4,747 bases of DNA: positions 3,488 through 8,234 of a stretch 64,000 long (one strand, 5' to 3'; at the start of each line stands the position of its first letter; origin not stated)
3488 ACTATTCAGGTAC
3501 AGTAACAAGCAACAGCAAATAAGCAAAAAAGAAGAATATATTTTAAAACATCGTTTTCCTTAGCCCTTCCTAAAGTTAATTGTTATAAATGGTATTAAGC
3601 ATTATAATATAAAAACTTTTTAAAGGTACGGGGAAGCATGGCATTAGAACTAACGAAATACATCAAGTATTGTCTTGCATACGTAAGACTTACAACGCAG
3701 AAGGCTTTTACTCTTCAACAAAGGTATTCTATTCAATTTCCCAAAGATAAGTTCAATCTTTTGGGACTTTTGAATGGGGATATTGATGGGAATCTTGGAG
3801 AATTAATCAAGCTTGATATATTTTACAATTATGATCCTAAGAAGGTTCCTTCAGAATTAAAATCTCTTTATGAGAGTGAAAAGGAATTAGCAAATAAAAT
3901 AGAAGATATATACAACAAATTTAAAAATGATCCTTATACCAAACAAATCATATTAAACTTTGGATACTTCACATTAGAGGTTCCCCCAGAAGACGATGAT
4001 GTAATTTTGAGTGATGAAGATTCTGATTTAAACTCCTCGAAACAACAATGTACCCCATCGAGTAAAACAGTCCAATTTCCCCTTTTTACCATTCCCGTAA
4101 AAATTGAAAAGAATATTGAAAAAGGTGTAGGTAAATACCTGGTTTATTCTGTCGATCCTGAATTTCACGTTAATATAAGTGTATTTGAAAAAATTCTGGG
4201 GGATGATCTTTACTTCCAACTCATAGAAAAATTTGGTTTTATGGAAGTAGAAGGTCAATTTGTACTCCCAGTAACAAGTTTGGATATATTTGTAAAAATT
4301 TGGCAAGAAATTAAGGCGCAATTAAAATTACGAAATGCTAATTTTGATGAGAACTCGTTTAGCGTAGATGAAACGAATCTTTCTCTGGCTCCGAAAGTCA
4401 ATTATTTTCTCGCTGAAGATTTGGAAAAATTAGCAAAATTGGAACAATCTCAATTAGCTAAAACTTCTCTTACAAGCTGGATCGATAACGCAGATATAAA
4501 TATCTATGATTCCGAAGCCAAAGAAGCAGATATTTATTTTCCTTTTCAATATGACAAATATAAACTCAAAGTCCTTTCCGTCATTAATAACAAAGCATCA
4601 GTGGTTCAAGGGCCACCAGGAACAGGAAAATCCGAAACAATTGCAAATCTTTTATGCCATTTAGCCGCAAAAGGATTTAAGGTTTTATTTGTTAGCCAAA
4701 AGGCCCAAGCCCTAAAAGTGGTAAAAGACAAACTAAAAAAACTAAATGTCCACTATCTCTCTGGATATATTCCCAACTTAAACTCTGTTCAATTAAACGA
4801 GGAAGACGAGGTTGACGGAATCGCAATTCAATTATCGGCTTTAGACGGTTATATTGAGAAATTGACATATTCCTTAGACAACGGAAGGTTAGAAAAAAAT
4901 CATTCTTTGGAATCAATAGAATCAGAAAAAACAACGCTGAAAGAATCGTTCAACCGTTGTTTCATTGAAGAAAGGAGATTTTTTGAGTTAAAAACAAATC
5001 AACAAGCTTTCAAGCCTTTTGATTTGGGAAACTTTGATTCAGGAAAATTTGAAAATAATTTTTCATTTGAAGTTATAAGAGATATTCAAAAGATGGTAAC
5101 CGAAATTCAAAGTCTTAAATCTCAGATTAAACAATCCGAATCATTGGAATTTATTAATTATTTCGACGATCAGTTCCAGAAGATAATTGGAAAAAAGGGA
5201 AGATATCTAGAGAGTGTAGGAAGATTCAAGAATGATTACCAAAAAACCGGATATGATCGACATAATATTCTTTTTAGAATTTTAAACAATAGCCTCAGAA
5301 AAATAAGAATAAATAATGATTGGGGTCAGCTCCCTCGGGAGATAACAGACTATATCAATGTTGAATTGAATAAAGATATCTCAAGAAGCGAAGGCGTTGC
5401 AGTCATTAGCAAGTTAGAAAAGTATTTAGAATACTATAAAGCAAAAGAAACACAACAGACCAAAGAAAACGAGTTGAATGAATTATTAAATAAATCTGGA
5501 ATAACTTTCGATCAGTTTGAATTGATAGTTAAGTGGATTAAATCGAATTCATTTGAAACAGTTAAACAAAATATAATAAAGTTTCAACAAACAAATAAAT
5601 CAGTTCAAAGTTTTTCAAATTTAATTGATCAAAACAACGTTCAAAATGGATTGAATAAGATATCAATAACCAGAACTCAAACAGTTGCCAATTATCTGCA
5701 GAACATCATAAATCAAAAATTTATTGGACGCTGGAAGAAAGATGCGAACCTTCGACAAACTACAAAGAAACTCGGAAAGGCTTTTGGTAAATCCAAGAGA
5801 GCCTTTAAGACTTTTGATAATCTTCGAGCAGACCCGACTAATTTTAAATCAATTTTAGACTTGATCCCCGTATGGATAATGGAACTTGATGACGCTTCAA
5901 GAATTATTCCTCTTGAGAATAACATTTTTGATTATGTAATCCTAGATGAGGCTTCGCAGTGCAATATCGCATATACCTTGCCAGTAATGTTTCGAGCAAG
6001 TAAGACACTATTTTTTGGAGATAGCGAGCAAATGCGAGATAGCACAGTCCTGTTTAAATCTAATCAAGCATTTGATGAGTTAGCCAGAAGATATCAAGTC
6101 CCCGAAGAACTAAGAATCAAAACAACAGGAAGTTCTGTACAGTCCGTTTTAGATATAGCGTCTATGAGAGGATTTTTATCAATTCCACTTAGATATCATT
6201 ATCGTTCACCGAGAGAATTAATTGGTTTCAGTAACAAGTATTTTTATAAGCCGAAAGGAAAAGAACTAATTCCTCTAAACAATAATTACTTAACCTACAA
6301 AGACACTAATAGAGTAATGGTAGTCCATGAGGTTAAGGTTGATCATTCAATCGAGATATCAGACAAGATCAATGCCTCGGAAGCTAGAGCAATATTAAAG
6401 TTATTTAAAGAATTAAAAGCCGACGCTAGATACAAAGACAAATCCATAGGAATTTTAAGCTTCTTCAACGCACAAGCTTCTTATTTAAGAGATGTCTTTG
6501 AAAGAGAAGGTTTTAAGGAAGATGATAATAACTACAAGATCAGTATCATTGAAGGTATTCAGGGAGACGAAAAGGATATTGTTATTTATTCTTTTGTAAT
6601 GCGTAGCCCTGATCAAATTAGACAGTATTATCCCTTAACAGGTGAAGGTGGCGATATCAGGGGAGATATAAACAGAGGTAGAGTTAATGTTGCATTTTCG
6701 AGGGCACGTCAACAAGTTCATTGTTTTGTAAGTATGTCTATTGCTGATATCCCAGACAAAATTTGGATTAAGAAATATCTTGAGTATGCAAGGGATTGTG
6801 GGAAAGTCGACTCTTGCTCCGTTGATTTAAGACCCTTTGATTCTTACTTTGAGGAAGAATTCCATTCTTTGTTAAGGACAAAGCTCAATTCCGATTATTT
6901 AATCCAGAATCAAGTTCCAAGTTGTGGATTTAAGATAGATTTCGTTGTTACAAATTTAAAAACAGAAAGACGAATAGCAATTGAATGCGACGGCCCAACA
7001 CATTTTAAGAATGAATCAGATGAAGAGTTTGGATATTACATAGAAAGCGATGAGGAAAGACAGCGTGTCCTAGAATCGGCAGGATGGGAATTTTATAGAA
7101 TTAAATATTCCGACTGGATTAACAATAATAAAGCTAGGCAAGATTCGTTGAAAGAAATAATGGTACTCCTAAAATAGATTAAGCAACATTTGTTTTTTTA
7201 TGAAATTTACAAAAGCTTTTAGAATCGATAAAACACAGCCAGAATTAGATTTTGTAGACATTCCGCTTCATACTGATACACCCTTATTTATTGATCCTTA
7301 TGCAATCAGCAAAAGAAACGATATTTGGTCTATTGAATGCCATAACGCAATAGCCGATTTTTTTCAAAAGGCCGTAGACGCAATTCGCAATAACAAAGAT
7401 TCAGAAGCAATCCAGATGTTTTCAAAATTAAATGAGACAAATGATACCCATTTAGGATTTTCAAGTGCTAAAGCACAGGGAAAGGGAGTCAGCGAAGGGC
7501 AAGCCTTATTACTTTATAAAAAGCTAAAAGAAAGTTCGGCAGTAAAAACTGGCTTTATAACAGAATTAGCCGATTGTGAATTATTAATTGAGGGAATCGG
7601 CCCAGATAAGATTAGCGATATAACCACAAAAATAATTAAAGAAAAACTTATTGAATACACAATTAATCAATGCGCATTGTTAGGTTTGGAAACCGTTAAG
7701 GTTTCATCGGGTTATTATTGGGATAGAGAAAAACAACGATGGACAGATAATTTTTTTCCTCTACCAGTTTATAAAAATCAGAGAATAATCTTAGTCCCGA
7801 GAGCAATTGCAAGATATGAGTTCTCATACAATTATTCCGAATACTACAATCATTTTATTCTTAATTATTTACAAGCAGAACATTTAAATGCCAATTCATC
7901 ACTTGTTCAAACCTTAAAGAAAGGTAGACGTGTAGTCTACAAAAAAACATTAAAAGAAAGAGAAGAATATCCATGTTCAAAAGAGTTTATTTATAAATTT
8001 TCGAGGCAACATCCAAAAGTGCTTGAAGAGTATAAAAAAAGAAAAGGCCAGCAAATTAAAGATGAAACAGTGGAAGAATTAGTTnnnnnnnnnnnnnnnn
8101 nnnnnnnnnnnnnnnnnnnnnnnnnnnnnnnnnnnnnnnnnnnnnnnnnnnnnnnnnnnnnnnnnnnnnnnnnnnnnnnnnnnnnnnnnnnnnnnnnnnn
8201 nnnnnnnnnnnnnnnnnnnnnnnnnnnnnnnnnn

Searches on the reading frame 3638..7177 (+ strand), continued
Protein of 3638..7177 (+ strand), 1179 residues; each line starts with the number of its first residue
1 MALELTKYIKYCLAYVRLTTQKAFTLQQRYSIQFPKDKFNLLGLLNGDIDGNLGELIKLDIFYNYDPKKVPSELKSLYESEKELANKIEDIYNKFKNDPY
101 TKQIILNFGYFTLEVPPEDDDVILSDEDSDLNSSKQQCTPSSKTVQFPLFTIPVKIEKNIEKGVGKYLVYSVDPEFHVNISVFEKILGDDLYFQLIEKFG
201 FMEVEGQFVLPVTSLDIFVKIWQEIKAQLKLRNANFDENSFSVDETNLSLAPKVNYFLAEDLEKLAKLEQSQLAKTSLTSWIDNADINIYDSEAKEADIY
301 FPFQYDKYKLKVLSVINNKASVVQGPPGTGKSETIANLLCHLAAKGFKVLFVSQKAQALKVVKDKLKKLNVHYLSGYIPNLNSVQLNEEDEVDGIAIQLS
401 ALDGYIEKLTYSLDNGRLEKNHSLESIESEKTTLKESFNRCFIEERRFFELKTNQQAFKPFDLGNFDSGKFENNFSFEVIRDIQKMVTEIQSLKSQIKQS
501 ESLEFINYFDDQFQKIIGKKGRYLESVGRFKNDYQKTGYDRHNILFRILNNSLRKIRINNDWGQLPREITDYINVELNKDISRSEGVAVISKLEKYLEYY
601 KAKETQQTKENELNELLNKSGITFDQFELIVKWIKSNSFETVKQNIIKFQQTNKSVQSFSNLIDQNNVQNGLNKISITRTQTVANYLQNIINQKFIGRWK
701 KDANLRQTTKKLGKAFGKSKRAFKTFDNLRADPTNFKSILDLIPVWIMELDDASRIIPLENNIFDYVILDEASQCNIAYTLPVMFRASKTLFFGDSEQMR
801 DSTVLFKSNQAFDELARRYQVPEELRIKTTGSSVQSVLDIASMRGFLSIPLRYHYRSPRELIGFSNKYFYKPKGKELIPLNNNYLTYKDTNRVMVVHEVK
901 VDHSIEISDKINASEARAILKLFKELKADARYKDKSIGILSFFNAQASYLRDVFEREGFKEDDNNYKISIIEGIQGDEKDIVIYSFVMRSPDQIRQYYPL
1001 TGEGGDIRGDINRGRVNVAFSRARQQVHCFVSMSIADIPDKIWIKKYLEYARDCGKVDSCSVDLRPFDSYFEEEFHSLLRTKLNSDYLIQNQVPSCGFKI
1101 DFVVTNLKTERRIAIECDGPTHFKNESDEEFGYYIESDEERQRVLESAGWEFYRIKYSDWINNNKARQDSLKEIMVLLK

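Call 73: search_dna_similar(query=window:3638-7177:+, collection=plasmids, mode=protein, max_rows=15)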
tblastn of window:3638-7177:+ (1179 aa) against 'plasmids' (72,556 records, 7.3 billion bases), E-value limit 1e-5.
Records with a match: 519; places in all: 529; records where one place covers at least 80% of the query: 0.
Best place of each record, by identity: <60% 519.
By first word of the organism name: Klebsiella 236; Ralstonia 105; Acinetobacter 34; Rhizobium 21; Raoultella 11; Clostridium 7; Variovorax 5; Mesorhizobium 5; Vibrio 5; Pseudomonas 5; and 57 more.
By predicted mobility (MOB-suite, as given by PLSDB): conjugative 212; non-mobilizable 168; mobilizable 139.
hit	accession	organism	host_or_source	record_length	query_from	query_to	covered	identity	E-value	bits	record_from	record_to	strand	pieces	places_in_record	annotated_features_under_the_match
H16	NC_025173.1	Acinetobacter pittii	-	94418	294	1173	44%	30.9%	6e-30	199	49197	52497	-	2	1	none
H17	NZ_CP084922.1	Acinetobacter pittii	Groundwater from ...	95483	294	1173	44%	30.9%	6e-30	199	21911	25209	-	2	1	none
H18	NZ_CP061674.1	Acinetobacter seifertii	Homo sapiens,blood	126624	294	1173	44%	30.9%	6e-30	199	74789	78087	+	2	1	none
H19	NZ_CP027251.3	Acinetobacter pittii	Homo sapiens,Pure Culture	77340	294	1173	44%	30.8%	3e-30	200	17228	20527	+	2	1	AAA domain-containing protein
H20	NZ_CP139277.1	Acinetobacter pittii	Homo sapiens,Peritoneal Dialysis Fluid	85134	294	1173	44%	30.8%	3e-30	200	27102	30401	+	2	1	AAA domain-containing protein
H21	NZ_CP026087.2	Acinetobacter pittii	Homo sapiens,Pure Culture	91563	294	1173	44%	30.8%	3e-30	200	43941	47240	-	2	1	AAA domain-containing protein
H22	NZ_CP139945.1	Acinetobacter pittii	Homo sapiens,cell culture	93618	294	1173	44%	30.8%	3e-30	200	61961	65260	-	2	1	AAA domain-containing protein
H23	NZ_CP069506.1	Acinetobacter pittii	-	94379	294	1173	44%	30.8%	3e-30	200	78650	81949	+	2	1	AAA domain-containing protein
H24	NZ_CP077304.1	Acinetobacter pittii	-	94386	294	1173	44%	30.8%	3e-30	200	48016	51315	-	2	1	AAA domain-containing protein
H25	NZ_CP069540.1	Acinetobacter pittii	-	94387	294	1173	44%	30.8%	3e-30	200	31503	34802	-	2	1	AAA domain-containing protein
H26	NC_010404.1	Acinetobacter baumannii AYE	-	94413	294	1173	44%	30.8%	3e-30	200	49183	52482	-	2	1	AAA domain-containing protein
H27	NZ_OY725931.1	Bacteroides finegoldii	-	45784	139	1160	54%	25.3%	5e-14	148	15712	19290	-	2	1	DUF3320 domain-containing protein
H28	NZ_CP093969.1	Acinetobacter sp. LUNF3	whole organism,landfill soil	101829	294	1173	44%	30.6%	9e-30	199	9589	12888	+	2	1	AAA domain-containing protein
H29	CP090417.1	Acinetobacter johnsonii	mixed culture,soil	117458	294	1173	44%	30.6%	9e-30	199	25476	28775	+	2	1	AAA domain-containing protein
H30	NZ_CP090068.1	Acinetobacter sp. SH20PTE14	pig manure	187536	294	1160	43%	30.6%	3e-29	198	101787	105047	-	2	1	AAA domain-containing protein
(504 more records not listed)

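Call 79: find_encoding_contigs(protein=P0122, flank=8000, max_places=2)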
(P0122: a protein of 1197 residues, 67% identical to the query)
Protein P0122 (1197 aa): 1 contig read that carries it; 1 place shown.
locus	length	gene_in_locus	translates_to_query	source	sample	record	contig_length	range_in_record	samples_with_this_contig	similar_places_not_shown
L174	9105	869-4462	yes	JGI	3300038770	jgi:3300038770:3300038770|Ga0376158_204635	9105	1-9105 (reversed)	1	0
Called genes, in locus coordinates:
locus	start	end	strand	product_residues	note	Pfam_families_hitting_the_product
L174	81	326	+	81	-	-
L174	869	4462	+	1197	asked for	PF13086:AAA_11, PF13245:AAA_19 (faint), PF13087:AAA_12, PF18741:MTES_1575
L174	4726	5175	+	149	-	PF10604:Polyketide_cyc2 (weak), PF03364:Polyketide_cyc (weak)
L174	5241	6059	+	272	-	PF23441:SDR (weak), PF00106:adh_short, PF08659:KR, PF13561:adh_short_C2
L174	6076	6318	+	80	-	PF02229:PC4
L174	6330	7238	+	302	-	PF04909:Amidohydro_2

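Call 80: find_encoding_contigs(protein=P0123, flank=8000, max_places=2)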
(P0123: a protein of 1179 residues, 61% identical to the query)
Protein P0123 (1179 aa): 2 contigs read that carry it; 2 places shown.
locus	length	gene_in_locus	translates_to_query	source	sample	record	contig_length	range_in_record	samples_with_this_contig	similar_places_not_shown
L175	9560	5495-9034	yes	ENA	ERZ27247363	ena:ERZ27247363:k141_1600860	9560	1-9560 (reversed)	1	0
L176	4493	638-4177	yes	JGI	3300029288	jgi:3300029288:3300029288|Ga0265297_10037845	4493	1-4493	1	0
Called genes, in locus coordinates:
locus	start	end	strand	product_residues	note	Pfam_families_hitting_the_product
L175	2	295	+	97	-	?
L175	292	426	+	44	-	-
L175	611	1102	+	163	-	-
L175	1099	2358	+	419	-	PF02195:ParB_N (weak), PF01555:N6_N4_Mtase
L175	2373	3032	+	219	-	-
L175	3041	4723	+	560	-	-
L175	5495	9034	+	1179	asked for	PF13086:AAA_11, PF13245:AAA_19 (faint), PF13604:AAA_30 (weak), PF20720:nSTAND3 (faint), PF13087:AAA_12, PF18741:MTES_1575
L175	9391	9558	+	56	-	?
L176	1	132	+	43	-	?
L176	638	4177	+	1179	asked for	PF13086:AAA_11, PF13245:AAA_19 (faint), PF13604:AAA_30 (weak), PF20720:nSTAND3 (faint), PF13087:AAA_12, PF18741:MTES_1575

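Call 81: find_encoding_contigs(protein=P0125, flank=8000, max_places=2)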
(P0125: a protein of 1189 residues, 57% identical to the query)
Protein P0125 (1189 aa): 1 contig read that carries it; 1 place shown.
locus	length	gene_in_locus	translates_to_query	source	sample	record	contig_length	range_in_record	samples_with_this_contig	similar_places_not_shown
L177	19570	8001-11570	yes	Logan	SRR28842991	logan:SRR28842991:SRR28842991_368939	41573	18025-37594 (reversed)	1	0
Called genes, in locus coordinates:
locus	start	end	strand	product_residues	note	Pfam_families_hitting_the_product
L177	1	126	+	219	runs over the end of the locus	-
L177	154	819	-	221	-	-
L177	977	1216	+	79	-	-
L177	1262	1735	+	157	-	-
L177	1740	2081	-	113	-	-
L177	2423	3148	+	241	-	PF02195:ParB_N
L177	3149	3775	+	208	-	PF01555:N6_N4_Mtase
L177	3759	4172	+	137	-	PF13022:HTH_Tnp_1_2 (weak)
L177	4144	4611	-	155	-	PF12869:tRNA_anti-like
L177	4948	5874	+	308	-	-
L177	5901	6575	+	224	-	-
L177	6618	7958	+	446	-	PF00239:Resolvase, PF07508:Recombinase, PF13408:Zn_ribbon_recom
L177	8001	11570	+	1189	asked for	PF13086:AAA_11, PF13245:AAA_19 (faint), PF13604:AAA_30 (faint), PF13086:AAA_11 (weak), PF13087:AAA_12, PF18741:MTES_1575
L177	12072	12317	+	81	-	-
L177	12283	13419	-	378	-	PF05496:RuvB_N (weak), PF13177:DNA_pol3_delta2, PF13191:AAA_16 (faint), PF13401:AAA_22, PF00004:AAA, PF22608:DNAX_ATPase_lid, PF12169:DNA_pol3_gamma3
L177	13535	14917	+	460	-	PF03734:YkuD, PF00768:Peptidase_S11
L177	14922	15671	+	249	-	PF02616:SMC_ScpA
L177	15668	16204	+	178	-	PF04079:SMC_ScpB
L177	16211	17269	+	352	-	PF00768:Peptidase_S11, PF13354:Beta-lactamase2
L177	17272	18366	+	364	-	PF00953:Glycos_transf_4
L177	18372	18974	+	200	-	PF01725:Ham1p_like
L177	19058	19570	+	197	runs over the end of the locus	-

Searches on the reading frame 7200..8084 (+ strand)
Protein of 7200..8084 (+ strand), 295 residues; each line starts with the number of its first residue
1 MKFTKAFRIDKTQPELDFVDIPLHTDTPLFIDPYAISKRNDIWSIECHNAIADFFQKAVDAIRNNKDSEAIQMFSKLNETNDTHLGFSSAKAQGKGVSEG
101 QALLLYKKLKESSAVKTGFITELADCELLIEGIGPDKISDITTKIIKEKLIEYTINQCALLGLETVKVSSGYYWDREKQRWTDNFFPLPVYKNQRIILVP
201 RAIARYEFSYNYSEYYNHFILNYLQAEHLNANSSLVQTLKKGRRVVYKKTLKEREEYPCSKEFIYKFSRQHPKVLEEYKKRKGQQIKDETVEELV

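Call 64: predict_structure(alignment_id=A3)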
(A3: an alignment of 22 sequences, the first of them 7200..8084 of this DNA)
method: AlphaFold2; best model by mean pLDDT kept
length: 295 residues; sequences in the alignment: 22
mean_pLDDT: 76.8   pTM: 0.75
mean pLDDT of the five models: 76.8, 75.7, 73.3, 72.6, 70.7
residues with pLDDT >= 90: 42; 70-90: 173; 50-70: 60; < 50: 20
segments of 3 or more residues with pLDDT < 50: 93-95, 125-129, 236-243
pLDDT, mean of each block of 10 residues (from residue 1): 89 86 79 78 89 87 86 73 62 55 74 62 50 65 89 94 91 89 92 87 75 83 78 49 65 81 75 79 66 73
secondary structure, 60 per line:
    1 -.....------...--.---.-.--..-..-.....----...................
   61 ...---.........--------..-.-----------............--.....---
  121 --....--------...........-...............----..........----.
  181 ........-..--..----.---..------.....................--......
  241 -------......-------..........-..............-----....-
elements in order: H3-6 H33-37 H42-63 H67-75 H99-110 H113-117 H123-126 H135-145 H147-161 E166-175 E180-188 H212-232 H235-240 H248-253 H261-270 H272-285 H291-294

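Call 88: search_protein_representatives(protein=window:7200-8084:+)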
Query: 295 residues. Proteins with E-value up to 0.001 (for the whole library): 1585; up to 1e-10: 914; up to 1e-30: 266. The best 150 are listed.
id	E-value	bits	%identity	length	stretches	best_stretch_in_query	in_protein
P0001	6.7e-195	661.9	100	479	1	1-295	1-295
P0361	4.4e-92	324.6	51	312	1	2-281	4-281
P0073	7.0e-86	304.2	53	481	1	2-280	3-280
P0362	3.4e-84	298.7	48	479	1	1-279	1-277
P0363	9.6e-83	293.9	48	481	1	2-284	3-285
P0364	1.9e-82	293.0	49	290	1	2-280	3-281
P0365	9.0e-81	287.5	46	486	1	5-291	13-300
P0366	4.0e-80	285.3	47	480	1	4-285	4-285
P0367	3.9e-78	278.8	45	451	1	2-285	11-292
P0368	4.2e-78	278.7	47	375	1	2-287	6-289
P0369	9.5e-78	277.5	48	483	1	2-292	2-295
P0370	1.4e-76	273.7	46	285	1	3-282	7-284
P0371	1.8e-76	273.4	49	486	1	3-283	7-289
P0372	4.4e-76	272.1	45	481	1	3-282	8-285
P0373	5.4e-76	271.8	46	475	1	1-285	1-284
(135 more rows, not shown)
